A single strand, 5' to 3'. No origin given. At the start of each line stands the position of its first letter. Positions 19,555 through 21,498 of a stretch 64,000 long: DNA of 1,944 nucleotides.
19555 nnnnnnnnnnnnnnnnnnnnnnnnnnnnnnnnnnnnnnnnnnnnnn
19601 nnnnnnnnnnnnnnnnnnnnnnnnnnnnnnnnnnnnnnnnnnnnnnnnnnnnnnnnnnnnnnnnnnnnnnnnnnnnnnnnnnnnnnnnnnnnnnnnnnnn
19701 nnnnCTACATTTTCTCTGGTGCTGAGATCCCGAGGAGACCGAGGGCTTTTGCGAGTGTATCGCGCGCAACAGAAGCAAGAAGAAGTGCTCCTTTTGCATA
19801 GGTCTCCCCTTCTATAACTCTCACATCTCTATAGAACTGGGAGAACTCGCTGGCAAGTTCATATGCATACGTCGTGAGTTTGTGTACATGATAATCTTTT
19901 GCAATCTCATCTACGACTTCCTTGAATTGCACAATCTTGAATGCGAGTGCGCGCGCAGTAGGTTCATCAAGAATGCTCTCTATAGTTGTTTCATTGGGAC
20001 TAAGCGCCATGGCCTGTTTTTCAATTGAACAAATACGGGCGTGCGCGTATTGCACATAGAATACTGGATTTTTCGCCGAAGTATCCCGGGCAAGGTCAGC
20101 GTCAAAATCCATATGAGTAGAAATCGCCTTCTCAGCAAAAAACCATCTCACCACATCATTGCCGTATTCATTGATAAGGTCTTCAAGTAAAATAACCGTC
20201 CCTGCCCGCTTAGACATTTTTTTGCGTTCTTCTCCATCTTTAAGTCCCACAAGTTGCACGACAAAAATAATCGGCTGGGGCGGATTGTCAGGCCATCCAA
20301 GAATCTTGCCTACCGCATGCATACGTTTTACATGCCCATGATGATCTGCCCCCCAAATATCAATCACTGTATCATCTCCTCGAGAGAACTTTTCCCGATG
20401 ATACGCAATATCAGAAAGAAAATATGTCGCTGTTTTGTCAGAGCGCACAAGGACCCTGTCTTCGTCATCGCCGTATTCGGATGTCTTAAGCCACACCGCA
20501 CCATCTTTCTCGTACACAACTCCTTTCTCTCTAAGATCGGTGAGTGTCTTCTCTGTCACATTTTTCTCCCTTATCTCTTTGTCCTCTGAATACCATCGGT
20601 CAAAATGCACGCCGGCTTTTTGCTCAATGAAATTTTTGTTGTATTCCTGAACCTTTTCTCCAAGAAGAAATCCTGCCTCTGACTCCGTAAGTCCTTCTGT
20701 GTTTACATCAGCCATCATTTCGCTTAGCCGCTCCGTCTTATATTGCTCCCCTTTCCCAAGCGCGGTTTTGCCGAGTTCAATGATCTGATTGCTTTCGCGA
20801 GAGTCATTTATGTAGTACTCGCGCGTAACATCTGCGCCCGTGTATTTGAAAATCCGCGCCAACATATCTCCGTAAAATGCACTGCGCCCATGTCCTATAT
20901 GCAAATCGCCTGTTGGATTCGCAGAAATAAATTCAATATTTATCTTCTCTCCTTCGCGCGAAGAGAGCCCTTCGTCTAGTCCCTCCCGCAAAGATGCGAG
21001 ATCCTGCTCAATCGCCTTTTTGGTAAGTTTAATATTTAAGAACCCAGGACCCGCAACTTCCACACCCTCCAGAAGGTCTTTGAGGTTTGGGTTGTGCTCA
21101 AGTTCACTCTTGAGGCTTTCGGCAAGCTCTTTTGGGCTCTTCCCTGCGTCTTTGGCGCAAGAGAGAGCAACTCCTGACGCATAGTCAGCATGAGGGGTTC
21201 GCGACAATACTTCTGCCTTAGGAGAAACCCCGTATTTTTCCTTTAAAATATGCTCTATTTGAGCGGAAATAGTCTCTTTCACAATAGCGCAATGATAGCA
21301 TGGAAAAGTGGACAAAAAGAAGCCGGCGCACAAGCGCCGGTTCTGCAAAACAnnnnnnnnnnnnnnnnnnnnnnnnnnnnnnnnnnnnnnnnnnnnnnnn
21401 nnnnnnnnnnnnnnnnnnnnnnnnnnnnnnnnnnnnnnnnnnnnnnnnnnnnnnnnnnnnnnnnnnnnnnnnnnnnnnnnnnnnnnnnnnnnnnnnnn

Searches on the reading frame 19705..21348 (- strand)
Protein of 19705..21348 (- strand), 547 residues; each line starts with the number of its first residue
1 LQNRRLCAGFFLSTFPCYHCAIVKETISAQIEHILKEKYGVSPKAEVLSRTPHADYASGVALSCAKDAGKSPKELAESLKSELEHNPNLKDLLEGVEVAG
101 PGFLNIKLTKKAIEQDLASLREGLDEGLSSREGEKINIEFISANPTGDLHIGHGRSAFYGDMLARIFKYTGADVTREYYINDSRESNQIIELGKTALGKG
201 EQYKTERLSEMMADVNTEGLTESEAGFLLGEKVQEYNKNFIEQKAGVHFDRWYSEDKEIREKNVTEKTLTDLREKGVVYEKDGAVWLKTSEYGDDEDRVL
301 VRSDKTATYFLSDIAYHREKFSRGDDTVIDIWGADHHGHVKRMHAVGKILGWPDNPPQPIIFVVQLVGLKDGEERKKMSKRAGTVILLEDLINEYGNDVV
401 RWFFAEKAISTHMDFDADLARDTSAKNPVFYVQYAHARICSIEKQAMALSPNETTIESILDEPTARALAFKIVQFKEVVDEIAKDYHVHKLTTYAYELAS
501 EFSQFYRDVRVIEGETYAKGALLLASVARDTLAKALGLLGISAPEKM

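Call 35: search_protein_families(library=pfam, proteins=[window:19705-21348:-], max_evalue=0.001)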
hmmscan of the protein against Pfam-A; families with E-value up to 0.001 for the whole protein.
window:19705-21348:- (547 aa): 7 families
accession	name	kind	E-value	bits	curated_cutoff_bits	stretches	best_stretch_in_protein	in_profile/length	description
PF05746.21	DALR_1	-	2.8e-30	105.2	22.3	1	432-547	1-117/117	DALR anticodon binding domain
PF00750.26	tRNA-synt_1d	-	3.5e-22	79.3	23.3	2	261-395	166-298/349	tRNA synthetases class I (R), catalytic domain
PF03485.21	Arg_tRNA_synt_N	-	4.5e-15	56.5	21.5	1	24-108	4-85/85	Arginyl tRNA synthetase N terminal domain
PF01406.26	tRNA-synt_1e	-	1.4e-08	35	27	0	374-419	250-295/301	tRNA synthetases class I (C) catalytic domain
PF01921.24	tRNA-synt_1f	-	2.3e-07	30.5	27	1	331-418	239-323/360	tRNA synthetases class I (K)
PF09334.17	tRNA-synt_1g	-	3e-07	30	20.1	0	374-415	324-364/391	tRNA synthetases class I (M)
PF00133.28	tRNA-synt_1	-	5.8e-06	25.7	22.7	0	367-413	365-411/414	tRNA synthetases class I (I, L, M and V)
